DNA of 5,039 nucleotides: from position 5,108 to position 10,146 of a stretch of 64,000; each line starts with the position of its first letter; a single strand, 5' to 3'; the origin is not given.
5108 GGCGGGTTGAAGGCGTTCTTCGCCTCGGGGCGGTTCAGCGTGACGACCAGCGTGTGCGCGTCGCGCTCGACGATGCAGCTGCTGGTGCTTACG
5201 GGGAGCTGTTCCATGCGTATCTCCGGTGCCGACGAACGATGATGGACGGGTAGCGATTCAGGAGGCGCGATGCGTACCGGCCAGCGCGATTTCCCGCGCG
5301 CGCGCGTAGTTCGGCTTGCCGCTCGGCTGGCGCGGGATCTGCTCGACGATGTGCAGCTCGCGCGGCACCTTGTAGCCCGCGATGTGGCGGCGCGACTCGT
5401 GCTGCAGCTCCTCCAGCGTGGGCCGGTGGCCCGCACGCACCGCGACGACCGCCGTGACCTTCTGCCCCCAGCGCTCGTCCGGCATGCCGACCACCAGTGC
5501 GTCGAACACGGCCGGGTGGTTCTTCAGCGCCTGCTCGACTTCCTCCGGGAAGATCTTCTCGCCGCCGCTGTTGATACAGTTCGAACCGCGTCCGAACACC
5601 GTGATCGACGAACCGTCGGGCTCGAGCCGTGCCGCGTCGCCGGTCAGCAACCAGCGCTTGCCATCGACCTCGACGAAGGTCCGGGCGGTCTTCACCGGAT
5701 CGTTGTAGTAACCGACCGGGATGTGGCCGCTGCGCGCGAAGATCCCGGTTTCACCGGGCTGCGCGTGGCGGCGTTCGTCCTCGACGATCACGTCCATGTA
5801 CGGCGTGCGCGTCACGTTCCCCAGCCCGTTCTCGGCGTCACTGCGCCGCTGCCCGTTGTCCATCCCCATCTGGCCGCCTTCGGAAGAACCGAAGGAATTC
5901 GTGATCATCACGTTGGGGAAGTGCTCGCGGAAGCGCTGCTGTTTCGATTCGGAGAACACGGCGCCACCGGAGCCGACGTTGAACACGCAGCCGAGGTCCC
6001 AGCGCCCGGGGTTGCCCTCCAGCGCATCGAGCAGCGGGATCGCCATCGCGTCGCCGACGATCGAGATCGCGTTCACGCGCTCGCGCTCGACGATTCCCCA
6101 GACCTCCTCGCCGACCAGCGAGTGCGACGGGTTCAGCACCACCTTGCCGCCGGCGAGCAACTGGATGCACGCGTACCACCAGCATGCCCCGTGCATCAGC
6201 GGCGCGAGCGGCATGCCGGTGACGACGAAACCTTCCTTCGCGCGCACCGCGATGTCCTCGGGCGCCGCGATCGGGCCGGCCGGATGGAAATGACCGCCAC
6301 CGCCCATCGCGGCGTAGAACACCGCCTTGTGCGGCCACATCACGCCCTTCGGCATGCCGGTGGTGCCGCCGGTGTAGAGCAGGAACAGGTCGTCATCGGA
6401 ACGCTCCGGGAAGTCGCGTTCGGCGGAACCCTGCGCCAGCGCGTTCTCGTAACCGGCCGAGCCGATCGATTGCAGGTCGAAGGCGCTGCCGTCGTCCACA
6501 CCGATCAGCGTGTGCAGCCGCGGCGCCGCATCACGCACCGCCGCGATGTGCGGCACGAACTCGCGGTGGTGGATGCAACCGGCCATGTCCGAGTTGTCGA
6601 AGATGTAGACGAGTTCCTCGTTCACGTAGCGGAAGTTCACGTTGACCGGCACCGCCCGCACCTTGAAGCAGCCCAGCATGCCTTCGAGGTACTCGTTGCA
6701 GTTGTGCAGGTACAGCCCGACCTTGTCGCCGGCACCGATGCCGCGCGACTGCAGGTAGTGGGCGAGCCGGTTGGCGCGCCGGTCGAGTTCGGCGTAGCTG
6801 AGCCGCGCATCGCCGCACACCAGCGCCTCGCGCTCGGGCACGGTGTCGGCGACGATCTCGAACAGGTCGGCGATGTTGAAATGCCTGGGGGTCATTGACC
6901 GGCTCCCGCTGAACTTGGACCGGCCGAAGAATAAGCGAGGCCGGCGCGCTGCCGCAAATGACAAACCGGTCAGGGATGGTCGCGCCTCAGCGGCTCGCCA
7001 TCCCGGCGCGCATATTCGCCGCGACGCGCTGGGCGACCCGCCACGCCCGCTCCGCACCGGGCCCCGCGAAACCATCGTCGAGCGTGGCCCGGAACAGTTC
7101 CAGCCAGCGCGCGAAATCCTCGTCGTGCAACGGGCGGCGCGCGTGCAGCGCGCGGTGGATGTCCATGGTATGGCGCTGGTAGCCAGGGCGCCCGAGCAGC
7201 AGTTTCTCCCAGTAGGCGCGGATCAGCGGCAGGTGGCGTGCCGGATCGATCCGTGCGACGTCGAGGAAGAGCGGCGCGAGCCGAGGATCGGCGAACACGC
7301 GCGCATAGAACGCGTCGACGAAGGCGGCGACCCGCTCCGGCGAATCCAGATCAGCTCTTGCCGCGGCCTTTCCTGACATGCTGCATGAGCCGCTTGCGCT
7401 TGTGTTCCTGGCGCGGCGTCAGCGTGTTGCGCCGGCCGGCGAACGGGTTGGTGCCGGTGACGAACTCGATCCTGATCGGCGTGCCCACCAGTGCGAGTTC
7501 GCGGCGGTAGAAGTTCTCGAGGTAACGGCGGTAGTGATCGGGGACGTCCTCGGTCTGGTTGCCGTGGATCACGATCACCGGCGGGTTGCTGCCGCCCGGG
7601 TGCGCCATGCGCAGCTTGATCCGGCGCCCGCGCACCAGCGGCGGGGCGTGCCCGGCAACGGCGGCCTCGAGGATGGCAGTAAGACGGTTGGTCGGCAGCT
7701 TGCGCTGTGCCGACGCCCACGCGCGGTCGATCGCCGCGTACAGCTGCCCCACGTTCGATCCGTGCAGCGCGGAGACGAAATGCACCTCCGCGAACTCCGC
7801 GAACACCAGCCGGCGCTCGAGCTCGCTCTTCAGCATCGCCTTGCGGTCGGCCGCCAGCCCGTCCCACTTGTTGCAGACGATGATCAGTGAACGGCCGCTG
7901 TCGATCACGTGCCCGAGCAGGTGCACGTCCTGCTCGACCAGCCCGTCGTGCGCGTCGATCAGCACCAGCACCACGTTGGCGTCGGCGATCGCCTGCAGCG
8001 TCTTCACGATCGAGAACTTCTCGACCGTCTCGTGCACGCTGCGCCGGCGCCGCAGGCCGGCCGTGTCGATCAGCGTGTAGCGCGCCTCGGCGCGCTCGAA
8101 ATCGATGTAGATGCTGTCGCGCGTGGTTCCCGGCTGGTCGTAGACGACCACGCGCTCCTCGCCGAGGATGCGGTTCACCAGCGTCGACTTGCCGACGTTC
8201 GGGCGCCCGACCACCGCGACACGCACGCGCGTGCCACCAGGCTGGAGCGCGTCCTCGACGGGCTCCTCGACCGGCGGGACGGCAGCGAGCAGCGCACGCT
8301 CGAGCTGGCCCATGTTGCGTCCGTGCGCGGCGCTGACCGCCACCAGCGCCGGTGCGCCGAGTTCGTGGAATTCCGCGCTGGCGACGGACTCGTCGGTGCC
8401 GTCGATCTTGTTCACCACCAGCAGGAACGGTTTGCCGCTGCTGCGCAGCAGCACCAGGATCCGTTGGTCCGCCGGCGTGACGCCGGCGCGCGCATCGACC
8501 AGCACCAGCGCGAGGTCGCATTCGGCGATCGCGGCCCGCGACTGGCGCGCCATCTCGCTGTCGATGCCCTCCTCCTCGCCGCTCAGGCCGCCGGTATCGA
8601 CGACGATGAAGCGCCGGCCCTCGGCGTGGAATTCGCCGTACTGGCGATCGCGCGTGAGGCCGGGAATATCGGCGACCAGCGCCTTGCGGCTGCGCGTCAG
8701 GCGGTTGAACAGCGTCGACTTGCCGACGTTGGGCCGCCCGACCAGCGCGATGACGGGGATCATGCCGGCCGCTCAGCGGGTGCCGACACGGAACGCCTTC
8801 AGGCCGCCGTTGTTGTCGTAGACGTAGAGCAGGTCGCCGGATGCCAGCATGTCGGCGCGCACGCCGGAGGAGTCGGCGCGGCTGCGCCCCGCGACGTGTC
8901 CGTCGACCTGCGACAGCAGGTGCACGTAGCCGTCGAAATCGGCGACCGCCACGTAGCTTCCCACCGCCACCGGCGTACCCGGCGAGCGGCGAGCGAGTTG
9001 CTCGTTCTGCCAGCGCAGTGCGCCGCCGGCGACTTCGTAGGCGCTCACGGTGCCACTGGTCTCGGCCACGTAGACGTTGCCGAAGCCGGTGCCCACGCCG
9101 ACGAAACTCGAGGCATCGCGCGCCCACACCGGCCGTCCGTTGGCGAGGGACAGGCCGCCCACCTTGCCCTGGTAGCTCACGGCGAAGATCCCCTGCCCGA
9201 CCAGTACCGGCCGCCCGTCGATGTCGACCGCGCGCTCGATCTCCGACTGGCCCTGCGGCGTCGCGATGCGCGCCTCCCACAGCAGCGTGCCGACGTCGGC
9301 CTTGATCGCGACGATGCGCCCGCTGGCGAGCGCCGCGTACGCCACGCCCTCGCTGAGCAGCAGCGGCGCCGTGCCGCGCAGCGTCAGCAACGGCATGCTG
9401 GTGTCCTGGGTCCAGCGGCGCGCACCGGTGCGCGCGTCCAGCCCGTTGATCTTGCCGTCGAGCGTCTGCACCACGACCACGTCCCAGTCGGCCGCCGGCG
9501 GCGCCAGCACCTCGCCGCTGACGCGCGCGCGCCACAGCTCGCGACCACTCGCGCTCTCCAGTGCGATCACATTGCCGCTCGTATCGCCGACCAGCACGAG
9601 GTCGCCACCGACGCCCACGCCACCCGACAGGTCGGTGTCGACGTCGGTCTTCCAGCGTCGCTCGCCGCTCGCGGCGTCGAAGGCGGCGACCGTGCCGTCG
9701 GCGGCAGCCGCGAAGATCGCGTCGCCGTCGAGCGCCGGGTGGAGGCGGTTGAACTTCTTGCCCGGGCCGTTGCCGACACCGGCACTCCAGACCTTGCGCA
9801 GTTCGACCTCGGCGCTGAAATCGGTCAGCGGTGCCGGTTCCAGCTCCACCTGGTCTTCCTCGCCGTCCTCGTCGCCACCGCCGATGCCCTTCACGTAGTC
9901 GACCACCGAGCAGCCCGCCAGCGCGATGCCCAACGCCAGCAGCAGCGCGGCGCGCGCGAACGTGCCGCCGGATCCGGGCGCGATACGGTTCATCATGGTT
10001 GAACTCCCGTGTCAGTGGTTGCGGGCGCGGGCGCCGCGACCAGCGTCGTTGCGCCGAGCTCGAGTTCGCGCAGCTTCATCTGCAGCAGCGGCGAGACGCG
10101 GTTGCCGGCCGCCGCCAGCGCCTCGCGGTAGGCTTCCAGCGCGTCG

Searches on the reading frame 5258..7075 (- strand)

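Call 89: search_protein_families(library=pfam, proteins=[window:5258-7075:-], max_evalue=1e-8)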
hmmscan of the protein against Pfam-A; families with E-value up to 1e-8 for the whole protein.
window:5258-7075:- (605 aa): 2 families
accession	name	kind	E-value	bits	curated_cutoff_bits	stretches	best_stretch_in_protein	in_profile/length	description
PF00501.34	AMP-binding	-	1.7e-55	188.9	29.9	1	73-445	2-371/384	AMP-binding enzyme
PF13193.12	AMP-binding_C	-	3e-18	67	24.5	1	512-587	1-76/76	AMP-binding enzyme C-terminal domain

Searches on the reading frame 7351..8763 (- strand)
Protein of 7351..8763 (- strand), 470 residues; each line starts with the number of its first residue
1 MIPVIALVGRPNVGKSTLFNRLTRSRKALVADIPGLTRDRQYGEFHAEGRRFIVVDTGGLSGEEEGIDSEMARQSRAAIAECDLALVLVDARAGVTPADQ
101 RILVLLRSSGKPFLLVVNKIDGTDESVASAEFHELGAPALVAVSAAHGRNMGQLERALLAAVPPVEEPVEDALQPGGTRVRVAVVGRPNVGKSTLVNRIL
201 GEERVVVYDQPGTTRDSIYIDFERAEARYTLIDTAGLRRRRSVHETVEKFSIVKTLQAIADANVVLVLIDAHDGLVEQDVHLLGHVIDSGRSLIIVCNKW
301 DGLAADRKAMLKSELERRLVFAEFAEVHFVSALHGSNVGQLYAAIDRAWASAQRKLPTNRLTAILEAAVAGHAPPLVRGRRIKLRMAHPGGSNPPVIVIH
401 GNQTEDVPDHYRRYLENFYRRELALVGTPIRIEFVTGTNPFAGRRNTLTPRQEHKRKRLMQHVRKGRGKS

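Call 89: search_protein_families(library=pfam, proteins=[window:7351-8763:-], max_evalue=1e-8)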
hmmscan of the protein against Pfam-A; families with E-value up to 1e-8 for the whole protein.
window:7351-8763:- (470 aa): 6 families
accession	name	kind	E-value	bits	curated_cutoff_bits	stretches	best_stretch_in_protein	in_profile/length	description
PF01926.29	MMR_HSR1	-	6.7e-59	197.4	21.9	2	5-119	2-113/113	50S ribosome-binding GTPase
PF02421.24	FeoB_N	-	2.6e-30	105.4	27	2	5-155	3-153/156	Ferrous iron transport protein B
PF00009.33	GTP_EFTU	-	2.5e-26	92.9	26.5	2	180-347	4-184/188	Elongation factor Tu GTP binding domain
PF14714.11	KH_dom-like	-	7.3e-25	87.5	27.3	1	355-434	1-80/81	KH-domain-like of EngA bacterial GTPase enzymes, C-terminal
PF00350.29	Dynamin_N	-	8.7e-14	52.3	27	0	182-220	1-38/168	Dynamin family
PF03193.22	RsgA_GTPase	-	1.6e-12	48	30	0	181-237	108-168/174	RsgA GTPase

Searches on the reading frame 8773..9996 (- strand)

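Call 89: search_protein_families(library=pfam, proteins=[window:8773-9996:-], max_evalue=1e-8)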
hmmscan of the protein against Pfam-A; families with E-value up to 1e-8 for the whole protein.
window:8773-9996:- (407 aa): 3 families
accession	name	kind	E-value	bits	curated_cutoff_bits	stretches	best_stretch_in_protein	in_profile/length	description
PF13360.13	PQQ_2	-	2.6e-58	197.9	27.6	1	99-331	1-233/233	Outer membrane protein assembly factor BamB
PF13570.13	Beta-prop_ACSF4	-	1.2e-22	81.2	133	1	93-247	21-176/329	Beta-alanine-activating enzyme, beta-propeller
PF01011.28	PQQ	-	1.3e-13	51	26.7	0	66-122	27-88/595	Glucose/ethanol/alcohol dehydrogenase, beta-propeller domain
